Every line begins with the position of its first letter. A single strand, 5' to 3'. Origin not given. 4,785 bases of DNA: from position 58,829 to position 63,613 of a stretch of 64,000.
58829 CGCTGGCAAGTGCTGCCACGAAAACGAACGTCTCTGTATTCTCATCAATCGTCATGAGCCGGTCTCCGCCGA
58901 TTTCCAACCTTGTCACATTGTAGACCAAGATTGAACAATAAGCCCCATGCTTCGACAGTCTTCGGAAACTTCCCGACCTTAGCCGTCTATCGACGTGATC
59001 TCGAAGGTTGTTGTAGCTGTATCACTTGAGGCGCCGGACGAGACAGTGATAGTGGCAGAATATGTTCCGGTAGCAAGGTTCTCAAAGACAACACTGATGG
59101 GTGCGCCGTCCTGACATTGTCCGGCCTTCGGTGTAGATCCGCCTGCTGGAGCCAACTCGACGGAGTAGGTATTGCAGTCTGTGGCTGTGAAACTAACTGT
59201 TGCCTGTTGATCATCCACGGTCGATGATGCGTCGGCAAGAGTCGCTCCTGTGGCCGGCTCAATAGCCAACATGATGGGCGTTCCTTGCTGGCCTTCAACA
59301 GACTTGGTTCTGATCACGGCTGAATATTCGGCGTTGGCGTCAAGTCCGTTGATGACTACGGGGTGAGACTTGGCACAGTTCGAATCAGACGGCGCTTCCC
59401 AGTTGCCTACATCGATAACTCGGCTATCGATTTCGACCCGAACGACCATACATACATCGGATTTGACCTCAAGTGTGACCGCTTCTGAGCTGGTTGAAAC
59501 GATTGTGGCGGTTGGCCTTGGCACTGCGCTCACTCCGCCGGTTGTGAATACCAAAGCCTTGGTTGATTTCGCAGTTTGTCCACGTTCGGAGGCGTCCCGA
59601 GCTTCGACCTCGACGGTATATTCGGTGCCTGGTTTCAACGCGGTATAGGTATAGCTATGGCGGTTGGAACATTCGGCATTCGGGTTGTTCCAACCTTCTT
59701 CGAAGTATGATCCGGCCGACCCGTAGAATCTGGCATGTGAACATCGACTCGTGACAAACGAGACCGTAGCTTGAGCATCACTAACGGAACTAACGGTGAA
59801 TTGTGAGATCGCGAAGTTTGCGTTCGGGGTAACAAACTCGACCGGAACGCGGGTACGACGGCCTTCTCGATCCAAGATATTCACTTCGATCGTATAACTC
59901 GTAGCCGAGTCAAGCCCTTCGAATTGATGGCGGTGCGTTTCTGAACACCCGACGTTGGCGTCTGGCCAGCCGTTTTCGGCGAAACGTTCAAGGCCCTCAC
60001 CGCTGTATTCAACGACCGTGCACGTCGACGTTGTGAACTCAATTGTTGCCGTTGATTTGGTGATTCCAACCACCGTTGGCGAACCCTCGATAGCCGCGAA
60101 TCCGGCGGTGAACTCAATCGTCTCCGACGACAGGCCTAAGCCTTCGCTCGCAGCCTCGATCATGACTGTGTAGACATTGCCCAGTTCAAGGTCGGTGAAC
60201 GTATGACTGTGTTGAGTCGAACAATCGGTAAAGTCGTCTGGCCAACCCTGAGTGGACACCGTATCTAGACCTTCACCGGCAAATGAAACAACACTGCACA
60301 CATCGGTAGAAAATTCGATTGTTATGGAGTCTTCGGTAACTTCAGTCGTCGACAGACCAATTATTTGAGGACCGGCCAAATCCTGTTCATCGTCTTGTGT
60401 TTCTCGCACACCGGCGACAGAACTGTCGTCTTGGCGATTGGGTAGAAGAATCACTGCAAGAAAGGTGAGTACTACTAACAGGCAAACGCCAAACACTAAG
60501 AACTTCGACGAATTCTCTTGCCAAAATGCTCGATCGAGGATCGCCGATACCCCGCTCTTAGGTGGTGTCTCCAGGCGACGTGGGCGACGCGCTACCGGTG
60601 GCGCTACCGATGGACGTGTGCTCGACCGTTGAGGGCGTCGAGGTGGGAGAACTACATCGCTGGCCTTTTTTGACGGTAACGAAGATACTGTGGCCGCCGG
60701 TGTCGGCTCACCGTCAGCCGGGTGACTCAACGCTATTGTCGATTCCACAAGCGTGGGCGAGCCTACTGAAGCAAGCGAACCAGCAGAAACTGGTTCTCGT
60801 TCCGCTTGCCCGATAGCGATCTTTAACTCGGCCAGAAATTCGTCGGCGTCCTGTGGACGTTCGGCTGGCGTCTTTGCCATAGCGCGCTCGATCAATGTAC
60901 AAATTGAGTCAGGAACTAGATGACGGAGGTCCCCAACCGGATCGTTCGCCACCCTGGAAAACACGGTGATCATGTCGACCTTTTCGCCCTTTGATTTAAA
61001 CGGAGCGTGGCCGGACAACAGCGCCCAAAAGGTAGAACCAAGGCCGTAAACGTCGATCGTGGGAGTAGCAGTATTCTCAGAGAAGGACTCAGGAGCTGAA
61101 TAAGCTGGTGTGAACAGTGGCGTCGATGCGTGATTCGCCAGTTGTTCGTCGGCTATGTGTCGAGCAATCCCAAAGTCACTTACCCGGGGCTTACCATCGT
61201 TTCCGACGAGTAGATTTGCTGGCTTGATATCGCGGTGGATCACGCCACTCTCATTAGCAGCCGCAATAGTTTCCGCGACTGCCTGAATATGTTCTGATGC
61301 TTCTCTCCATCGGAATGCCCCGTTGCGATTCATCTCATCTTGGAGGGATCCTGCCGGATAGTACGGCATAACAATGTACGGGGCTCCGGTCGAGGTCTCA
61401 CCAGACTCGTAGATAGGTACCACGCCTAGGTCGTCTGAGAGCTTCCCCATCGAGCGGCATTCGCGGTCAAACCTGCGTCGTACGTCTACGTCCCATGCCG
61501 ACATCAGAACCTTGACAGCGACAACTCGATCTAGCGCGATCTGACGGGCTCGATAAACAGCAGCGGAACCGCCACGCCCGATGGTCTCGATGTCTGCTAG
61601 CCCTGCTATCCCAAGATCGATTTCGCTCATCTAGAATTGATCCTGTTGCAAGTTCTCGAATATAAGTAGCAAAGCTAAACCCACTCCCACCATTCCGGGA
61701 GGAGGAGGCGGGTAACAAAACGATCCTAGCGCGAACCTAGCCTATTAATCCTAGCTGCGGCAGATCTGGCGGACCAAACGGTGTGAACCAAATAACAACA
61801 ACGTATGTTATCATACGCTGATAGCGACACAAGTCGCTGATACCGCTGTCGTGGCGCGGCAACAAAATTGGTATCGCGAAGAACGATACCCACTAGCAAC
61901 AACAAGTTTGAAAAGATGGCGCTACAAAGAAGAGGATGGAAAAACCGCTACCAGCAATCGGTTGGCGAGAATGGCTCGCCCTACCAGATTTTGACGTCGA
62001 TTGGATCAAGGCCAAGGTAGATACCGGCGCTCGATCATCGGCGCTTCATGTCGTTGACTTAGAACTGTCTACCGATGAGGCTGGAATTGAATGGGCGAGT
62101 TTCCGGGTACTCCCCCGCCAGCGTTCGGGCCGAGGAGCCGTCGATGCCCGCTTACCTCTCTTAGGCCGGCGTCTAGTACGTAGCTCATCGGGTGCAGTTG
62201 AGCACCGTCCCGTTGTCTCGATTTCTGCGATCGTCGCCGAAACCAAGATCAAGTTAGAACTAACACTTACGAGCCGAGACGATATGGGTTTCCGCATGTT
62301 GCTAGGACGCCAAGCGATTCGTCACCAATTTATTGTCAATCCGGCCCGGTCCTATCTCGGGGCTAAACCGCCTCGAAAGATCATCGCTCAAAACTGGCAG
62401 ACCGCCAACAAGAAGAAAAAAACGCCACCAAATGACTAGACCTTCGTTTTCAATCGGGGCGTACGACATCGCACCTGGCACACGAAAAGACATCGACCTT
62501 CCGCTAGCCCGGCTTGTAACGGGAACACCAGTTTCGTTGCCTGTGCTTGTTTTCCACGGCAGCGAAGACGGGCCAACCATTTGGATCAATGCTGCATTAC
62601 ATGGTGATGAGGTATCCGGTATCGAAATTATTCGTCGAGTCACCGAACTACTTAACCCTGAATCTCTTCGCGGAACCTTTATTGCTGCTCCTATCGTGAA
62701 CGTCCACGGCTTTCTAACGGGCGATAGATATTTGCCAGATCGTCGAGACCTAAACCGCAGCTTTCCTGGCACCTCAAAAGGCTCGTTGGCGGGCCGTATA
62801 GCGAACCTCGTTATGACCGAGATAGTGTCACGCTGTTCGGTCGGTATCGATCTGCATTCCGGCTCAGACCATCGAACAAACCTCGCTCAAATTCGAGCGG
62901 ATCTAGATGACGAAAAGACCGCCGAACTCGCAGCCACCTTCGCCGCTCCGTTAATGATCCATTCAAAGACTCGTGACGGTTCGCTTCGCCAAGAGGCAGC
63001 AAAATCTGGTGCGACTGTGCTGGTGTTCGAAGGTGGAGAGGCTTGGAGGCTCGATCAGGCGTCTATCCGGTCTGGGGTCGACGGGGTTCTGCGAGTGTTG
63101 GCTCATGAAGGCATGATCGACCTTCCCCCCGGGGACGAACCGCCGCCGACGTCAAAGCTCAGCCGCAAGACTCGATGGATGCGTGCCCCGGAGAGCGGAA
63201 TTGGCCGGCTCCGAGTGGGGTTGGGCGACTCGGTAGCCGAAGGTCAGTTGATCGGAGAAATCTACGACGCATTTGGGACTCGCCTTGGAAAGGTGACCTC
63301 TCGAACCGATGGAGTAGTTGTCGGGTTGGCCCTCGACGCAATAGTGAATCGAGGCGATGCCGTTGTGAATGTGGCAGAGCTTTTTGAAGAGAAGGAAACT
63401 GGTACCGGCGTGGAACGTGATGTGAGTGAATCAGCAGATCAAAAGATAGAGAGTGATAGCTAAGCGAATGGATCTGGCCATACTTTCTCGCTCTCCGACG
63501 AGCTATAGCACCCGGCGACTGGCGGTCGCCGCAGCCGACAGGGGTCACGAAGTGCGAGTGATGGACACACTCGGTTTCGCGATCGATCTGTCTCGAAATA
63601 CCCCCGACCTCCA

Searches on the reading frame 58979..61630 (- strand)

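Call 27: search_protein_families(library=pfam, proteins=[window:58979-61630:-], max_evalue=0.00001)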
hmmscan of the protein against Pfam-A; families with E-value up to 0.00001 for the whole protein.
window:58979-61630:- (883 aa): 5 families
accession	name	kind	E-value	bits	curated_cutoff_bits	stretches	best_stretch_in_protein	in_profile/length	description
PF00069.31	Pkinase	-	9.1e-40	137.1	31.7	1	13-260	3-253/263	Protein kinase domain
PF07714.23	PK_Tyr_Ser-Thr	-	2.3e-28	99.7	23.1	1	14-260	4-250/258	Protein tyrosine and serine/threonine kinase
PF00041.27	fn3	-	1.5e-13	51.2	25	0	647-685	36-76/84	Fibronectin type III domain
PF25059.1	FN3_DSCAM-DSCAML_C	-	1.3e-09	38.7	39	0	645-701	33-86/89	DSCAM/DSCAML C-terminal Fn3-like domain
PF23608.1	Ig_ILCR1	-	3.9e-08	33.8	27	0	592-685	16-93/114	ILCR1 Ig-like domain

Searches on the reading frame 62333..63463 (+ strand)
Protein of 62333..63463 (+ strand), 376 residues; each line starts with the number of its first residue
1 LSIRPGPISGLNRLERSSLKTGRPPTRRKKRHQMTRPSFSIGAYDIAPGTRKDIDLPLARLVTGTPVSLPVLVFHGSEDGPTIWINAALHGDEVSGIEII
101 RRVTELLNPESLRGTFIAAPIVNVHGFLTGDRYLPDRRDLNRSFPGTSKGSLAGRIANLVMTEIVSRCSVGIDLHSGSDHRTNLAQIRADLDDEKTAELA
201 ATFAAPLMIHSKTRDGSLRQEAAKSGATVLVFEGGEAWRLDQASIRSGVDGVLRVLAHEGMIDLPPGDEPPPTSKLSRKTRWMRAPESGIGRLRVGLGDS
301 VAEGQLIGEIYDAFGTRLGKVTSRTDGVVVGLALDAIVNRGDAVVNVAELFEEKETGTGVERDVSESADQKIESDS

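Call 27: search_protein_families(library=pfam, proteins=[window:62333-63463:+], max_evalue=0.00001)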
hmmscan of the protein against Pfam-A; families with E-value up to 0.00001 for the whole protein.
window:62333-63463:+ (376 aa): 1 family
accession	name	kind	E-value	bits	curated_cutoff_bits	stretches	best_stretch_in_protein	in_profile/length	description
PF24827.1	AstE_AspA_cat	-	6.7e-38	130.6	25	1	79-258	1-191/192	Succinylglutamate desuccinylase/Aspartoacylase catalytic domain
